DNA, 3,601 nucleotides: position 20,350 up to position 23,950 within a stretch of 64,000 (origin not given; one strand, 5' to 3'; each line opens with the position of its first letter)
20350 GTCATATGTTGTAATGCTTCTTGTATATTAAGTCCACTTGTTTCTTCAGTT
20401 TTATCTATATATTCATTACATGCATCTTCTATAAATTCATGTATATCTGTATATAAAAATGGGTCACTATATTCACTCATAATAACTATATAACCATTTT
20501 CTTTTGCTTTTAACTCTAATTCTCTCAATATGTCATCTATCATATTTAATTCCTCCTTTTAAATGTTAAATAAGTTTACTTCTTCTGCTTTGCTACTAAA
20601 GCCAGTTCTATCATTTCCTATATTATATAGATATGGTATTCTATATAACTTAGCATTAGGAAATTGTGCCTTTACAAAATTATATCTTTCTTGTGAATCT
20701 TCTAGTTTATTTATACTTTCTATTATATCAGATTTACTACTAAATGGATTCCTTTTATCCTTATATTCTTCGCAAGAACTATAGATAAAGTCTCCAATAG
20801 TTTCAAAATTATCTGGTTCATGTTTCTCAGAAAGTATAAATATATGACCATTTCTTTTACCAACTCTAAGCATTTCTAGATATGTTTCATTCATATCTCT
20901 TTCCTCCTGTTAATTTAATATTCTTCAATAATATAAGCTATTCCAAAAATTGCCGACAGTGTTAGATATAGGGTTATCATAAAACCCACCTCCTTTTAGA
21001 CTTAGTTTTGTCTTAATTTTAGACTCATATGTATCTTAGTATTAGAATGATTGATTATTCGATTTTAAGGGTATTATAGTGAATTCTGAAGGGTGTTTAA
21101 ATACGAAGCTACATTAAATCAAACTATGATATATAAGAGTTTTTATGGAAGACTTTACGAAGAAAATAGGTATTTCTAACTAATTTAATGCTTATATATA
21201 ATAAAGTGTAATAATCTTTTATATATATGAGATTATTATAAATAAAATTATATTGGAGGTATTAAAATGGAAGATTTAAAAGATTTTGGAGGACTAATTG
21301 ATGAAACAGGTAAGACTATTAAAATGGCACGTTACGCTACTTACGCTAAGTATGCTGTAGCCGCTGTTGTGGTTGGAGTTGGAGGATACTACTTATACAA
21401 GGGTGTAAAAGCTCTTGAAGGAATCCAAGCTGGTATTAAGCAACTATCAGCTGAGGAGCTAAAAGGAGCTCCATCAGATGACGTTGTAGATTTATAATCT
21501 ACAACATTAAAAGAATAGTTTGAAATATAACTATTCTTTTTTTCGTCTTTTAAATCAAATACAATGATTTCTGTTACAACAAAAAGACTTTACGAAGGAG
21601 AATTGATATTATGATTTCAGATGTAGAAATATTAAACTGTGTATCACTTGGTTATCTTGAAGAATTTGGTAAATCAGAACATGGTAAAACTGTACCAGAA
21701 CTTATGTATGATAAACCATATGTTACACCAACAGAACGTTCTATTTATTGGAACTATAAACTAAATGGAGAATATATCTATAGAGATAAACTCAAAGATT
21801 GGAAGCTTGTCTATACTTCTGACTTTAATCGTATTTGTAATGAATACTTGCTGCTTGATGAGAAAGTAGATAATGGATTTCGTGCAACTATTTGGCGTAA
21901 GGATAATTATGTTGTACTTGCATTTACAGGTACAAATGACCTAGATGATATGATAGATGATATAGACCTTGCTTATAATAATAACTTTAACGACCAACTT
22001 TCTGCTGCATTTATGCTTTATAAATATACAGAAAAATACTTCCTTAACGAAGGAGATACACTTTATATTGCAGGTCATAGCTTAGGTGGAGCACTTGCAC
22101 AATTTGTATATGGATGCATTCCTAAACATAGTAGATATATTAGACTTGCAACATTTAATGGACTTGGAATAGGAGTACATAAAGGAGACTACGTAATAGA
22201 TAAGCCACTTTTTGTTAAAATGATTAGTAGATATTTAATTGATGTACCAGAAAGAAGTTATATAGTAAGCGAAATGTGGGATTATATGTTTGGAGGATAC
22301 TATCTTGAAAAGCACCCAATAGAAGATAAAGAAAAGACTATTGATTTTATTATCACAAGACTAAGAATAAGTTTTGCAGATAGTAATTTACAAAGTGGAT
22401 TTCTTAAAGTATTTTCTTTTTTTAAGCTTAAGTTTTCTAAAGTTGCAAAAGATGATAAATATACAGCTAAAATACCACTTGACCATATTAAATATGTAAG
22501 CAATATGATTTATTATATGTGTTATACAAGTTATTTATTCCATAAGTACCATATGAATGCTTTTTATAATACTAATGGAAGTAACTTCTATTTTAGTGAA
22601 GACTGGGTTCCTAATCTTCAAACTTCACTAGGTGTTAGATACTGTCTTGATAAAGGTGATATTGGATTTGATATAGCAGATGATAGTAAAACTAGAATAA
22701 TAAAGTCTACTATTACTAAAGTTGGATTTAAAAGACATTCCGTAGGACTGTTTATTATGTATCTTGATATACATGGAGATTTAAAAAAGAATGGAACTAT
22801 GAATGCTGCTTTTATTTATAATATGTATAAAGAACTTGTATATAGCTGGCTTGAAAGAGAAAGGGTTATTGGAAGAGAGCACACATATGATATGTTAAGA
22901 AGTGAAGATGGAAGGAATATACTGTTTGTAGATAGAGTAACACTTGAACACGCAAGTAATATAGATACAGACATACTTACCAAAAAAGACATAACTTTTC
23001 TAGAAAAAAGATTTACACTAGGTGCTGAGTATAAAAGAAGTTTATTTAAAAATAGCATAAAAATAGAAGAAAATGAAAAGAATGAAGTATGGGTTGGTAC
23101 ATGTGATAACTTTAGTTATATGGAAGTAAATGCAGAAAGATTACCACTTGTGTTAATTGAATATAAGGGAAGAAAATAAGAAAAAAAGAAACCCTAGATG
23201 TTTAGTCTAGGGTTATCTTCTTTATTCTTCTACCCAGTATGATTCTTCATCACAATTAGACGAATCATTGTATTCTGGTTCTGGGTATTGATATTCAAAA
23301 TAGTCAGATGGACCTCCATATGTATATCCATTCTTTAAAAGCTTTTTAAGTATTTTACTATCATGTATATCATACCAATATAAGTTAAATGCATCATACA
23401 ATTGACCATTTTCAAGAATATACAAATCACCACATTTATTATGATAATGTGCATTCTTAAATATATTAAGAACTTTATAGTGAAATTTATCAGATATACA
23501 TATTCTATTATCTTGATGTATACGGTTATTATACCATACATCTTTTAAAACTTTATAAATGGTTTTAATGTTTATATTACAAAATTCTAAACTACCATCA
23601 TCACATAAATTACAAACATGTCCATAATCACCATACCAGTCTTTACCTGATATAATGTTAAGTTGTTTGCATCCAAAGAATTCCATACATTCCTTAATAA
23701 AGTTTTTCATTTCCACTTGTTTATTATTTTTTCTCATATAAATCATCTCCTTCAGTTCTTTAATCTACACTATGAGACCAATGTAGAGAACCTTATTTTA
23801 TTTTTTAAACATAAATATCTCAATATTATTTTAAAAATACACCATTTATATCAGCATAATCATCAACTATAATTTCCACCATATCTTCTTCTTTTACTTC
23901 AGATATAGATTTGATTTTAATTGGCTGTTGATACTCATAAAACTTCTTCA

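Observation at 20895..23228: Plus-strand island: a small membrane protein plus a Lipase_3 domain protein, insulated by terminators within a minus-strand genome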

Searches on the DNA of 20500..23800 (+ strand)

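Call 3: search_dna_similar(query=window:20500-23800:+, collection=phages, mode=near, max_rows=20)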
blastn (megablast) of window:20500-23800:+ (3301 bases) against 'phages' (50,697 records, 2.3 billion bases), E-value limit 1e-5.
No match.

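Call 38: search_rna_families(source=window, start=20800, end=23400, threshold=evalue, max_evalue=1)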
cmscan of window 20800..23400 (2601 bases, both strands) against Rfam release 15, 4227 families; matches with E-value up to 1: 0.
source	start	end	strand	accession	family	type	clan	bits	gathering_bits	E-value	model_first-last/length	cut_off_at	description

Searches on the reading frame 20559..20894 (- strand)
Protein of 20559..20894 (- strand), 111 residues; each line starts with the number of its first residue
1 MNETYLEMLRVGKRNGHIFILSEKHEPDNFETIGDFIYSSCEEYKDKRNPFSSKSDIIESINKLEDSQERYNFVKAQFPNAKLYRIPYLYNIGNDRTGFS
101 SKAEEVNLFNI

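Call 4: search_protein_families(library=pfam, proteins=[window:20559-20894:-], max_evalue=0.1)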
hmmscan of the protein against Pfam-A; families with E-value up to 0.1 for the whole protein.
window:20559-20894:- (111 aa): 1 family
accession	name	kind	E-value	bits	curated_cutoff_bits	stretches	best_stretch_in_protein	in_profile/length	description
PF08246.17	Inhibitor_I29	-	0.082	13.7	24.4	0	36-66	10-39/59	Cathepsin propeptide inhibitor domain (I29)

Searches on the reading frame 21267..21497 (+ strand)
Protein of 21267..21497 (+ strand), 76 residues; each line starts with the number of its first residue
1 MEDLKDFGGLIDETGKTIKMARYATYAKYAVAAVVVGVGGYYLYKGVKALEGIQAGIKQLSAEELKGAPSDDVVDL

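Call 4: search_protein_families(library=pfam, proteins=[window:21267-21497:+], max_evalue=0.1)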
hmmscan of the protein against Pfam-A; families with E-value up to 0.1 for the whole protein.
window:21267-21497:+ (76 aa): 1 family
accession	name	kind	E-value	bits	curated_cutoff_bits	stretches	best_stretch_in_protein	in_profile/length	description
PF13572.11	DUF4134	-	0.052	14.3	26.5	1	12-47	26-61/93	Domain of unknown function (DUF4134)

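Call 9: search_protein_families(library=phrogs, proteins=[window:21267-21497:+], max_evalue=0.001)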
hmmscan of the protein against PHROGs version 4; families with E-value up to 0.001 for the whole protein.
window:21267-21497:+ (76 aa): 0 families

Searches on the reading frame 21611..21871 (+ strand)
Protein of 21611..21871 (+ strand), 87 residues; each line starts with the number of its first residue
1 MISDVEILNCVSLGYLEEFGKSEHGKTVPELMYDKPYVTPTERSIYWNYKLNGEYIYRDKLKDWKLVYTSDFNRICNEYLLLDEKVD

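Call 85: search_protein_families(library=pfam, proteins=[window:21611-21871:+], max_evalue=10)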
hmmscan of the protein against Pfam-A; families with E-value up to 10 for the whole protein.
seq(87 aa): 0 families
